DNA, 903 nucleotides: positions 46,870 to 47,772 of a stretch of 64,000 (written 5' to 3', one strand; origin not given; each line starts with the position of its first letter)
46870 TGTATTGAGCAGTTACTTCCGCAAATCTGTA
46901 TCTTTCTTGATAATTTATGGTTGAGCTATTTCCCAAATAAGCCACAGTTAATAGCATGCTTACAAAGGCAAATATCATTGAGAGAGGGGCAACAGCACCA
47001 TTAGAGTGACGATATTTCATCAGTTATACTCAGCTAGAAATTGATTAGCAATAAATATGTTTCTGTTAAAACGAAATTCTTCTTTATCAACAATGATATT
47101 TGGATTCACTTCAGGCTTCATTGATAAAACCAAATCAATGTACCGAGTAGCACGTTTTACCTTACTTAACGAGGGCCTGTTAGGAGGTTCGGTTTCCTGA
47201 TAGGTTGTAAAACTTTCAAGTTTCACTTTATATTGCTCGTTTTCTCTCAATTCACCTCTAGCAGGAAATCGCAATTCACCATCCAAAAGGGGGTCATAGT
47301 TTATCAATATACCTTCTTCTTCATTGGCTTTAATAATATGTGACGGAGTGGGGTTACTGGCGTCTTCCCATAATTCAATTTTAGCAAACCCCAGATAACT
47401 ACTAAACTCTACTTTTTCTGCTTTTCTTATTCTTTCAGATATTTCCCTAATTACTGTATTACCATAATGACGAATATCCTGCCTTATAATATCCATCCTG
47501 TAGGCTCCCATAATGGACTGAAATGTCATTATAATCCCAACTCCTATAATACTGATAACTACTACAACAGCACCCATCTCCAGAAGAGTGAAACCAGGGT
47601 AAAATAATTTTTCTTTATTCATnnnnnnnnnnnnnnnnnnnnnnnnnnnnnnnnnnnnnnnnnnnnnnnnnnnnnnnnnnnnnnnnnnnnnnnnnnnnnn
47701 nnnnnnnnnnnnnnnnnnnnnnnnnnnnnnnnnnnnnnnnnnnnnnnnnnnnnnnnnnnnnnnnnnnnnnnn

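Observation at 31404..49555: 14-gene type IV pilus/T2SS-hybrid operon with a 1781-aa Ig-repeat gene inserted between secretin and assembly ATPase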

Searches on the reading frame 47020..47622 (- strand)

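Call 5: search_protein_families(library=pfam, proteins=[window:47020-47622:-], max_evalue=0.01)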
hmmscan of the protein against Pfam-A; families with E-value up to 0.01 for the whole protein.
window:47020-47622:- (200 aa): 0 families

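Call 15: search_protein_families(library=ncbifam, proteins=[window:47020-47622:-], max_evalue=0.1)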
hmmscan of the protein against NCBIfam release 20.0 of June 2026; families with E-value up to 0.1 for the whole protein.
window:47020-47622:- (200 aa): 3 families
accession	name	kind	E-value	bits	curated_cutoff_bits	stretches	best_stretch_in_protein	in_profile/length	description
TIGR01708.2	typeII_sec_gspH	equivalog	0.026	14.5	80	1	10-37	3-30/169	type II secretion system minor pseudopilin GspH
NF040999.1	pilin_ComGC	equivalog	0.034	14.3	75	1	10-26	3-19/84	competence type IV pilus major pilin ComGC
TIGR02532.1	IV_pilin_GFxxxE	domain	0.07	13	16.3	0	10-30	3-23/24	prepilin-type N-terminal cleavage/methylation domain-containing protein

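Call 74: search_protein_families(library=pfam, proteins=[window:47020-47622:-], max_evalue=5)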
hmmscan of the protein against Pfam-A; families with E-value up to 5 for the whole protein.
window:47020-47622:- (200 aa): 0 families
